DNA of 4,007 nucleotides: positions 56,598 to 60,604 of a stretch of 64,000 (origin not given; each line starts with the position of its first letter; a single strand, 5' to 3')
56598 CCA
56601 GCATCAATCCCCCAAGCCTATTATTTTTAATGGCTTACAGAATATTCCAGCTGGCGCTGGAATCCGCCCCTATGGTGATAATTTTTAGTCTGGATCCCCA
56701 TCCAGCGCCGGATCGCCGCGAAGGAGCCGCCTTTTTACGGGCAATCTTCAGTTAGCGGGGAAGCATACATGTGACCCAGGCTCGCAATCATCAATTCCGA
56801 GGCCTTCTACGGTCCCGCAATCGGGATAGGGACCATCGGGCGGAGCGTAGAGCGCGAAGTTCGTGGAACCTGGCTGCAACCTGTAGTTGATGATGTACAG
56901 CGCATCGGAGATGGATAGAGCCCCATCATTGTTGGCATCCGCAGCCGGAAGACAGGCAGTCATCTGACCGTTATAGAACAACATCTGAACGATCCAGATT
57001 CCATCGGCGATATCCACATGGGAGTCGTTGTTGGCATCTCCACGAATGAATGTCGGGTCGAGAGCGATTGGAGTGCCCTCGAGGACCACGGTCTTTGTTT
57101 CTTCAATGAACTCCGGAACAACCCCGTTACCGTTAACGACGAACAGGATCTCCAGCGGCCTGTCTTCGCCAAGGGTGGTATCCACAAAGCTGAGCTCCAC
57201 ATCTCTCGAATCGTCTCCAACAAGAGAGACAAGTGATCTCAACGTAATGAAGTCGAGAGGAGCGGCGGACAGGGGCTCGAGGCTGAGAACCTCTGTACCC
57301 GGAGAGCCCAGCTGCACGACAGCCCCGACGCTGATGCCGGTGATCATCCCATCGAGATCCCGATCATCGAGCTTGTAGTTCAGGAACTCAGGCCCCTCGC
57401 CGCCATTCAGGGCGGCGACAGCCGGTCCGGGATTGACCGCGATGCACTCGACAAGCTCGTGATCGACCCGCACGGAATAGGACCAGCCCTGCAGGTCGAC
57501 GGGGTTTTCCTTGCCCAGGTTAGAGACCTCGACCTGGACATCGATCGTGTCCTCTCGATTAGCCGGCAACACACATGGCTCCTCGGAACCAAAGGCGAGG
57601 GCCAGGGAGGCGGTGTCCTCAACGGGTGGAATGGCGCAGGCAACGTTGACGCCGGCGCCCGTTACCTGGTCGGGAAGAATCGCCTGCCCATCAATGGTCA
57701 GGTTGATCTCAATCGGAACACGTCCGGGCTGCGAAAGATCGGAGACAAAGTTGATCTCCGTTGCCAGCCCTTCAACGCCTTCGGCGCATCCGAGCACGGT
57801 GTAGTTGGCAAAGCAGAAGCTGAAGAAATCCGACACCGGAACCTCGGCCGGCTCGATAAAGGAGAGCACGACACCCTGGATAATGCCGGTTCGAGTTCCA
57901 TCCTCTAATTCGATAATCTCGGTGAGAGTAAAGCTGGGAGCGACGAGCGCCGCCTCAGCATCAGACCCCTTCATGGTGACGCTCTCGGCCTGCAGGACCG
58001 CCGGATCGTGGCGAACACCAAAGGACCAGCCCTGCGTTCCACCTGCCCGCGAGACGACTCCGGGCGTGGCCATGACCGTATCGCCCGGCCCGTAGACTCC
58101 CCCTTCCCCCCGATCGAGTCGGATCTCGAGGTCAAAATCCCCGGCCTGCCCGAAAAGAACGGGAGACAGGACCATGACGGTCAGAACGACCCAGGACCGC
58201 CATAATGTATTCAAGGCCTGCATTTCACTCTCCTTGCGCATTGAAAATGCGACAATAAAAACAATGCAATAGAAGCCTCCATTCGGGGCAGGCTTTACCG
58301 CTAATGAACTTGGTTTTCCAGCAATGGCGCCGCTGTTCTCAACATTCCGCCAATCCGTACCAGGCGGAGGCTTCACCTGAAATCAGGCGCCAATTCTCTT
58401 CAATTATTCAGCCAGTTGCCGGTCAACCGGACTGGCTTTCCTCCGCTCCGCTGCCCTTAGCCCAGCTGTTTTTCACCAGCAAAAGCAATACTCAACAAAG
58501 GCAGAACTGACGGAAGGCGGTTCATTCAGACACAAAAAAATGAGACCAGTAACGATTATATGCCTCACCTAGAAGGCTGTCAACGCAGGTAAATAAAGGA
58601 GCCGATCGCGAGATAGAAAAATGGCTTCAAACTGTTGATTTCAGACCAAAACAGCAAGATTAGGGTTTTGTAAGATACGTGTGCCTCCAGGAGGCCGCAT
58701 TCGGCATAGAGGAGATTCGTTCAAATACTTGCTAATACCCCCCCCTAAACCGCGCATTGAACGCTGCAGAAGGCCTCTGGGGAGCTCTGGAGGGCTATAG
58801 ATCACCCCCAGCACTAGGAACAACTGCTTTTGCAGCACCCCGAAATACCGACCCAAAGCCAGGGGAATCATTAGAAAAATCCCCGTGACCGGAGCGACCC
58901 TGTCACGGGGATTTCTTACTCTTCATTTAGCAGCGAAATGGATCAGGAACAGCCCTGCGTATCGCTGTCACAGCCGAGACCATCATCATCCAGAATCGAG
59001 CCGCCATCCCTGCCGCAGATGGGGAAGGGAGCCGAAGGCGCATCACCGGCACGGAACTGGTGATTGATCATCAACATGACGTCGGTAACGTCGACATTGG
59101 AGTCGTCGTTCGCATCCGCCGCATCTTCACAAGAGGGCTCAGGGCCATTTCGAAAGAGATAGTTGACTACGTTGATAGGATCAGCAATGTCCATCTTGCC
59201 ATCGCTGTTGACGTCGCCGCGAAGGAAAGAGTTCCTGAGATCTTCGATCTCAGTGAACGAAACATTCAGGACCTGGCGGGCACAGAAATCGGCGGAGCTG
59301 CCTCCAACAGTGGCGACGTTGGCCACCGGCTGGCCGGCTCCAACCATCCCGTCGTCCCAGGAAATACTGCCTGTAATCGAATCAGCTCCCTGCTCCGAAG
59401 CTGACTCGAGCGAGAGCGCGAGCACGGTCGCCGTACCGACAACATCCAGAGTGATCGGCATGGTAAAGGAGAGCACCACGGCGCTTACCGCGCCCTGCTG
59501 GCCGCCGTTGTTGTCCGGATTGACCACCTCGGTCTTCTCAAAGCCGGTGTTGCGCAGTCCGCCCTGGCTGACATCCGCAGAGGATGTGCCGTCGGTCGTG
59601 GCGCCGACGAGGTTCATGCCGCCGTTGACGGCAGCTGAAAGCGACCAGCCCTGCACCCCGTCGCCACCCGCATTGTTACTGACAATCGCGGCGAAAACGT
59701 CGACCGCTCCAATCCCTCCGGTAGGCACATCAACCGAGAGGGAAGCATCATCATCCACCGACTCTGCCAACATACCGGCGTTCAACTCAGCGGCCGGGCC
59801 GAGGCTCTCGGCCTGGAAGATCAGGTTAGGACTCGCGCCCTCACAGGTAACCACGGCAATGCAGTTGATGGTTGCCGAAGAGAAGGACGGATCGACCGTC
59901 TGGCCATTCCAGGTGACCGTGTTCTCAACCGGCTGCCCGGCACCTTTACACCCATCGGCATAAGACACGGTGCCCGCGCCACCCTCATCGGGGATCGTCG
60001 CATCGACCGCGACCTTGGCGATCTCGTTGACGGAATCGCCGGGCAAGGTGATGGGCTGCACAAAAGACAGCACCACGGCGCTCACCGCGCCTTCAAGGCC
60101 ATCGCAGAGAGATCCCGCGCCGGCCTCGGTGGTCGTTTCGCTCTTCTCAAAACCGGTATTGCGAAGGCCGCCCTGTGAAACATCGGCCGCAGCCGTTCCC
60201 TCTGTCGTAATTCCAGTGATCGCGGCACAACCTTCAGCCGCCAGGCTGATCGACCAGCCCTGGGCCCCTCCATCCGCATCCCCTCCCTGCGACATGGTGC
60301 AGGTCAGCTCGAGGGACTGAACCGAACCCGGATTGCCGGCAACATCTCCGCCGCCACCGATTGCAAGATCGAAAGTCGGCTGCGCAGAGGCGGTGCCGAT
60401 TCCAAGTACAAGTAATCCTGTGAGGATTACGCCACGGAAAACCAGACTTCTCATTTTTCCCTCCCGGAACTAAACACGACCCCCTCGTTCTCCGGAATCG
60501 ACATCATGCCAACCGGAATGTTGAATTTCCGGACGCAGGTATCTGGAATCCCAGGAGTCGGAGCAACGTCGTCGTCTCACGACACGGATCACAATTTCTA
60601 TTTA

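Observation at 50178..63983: Five consecutive genes (2073-aa giant + P1-P4) share one C-terminal ~90-aa dockerin-like EF-hand pair followed by a conserved Cys-containing tail, possibly a sorting/anchoring tag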

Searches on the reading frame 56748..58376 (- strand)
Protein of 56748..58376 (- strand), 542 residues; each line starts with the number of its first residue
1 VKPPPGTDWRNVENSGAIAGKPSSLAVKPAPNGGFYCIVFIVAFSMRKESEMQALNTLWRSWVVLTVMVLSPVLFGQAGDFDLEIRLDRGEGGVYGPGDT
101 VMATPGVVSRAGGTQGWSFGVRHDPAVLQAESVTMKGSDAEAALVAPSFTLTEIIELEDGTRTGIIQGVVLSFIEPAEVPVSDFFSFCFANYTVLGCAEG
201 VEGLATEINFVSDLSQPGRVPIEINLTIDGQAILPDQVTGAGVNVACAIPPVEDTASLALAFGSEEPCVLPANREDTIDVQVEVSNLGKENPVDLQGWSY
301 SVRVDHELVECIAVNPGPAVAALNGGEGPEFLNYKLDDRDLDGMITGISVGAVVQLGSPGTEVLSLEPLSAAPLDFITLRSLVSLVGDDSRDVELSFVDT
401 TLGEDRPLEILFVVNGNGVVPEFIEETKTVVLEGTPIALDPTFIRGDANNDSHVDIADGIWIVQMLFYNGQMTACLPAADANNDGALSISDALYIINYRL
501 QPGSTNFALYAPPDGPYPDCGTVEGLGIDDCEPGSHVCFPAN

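Call 3: search_protein_families(library=pfam, proteins=[window:56748-58376:-], max_evalue=0.1)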
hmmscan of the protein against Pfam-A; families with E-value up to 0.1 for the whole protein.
window:56748-58376:- (542 aa): 1 family
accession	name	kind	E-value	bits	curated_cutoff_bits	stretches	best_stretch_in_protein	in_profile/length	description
PF00404.24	Dockerin_1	-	9.9e-05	22.9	22.9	1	446-498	2-55/57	Dockerin type I domain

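Call 4: search_protein_families(library=ncbifam, proteins=[window:56748-58376:-], max_evalue=0.1)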
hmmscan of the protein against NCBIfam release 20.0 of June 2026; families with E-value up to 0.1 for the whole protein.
window:56748-58376:- (542 aa): 0 families

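Call 45: search_solved_structures(query=window:56751-58376:-, max_evalue=10)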
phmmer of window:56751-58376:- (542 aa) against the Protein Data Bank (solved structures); distinct sequences matched with E-value up to 10: 4.
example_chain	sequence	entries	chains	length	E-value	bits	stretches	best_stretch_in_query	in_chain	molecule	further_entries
3ul4_B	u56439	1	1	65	0.1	14.6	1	444-500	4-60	Cellulosome enzyme, dockerin type I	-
2y3n_B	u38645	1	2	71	0.1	14.5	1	444-500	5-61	CELLULOSOMAL FAMILY-48 PROCESSIVE GLYCOSIDE HYDROLASE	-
5m2o_B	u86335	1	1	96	0.76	11.7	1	442-500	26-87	Group I Dockerin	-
5lxv_B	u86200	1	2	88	1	11.3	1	443-498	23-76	Carbohydrate-binding protein WP_009985128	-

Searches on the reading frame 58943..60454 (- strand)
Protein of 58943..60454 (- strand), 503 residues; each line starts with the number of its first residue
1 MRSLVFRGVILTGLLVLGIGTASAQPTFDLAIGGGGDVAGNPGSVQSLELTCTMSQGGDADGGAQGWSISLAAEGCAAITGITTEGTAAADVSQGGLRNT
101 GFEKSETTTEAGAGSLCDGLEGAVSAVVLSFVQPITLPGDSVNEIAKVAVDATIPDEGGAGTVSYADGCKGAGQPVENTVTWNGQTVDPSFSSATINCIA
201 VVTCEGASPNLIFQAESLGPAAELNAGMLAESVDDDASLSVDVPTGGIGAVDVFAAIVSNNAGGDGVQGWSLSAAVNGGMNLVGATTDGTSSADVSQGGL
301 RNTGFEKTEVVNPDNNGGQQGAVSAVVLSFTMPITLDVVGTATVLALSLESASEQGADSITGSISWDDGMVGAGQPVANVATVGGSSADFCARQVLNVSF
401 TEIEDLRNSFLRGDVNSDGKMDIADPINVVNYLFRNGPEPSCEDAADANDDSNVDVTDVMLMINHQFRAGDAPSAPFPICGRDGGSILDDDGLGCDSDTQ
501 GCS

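Call 3: search_protein_families(library=pfam, proteins=[window:58943-60454:-], max_evalue=0.1)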
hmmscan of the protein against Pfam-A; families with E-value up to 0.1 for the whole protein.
window:58943-60454:- (503 aa): 1 family
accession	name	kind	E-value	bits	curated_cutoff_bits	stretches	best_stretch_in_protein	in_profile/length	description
PF00404.24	Dockerin_1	-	1.3e-07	32.1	22.9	1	413-465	2-55/57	Dockerin type I domain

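Call 4: search_protein_families(library=ncbifam, proteins=[window:58943-60454:-], max_evalue=0.1)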
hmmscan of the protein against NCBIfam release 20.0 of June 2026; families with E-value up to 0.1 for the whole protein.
window:58943-60454:- (503 aa): 1 family
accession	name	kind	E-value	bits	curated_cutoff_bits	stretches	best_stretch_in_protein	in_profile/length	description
NF049990.1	CellobisidaseCelK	equivalog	0.021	13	1700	1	407-463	824-879/889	cellulose 1,4-beta-cellobiosidase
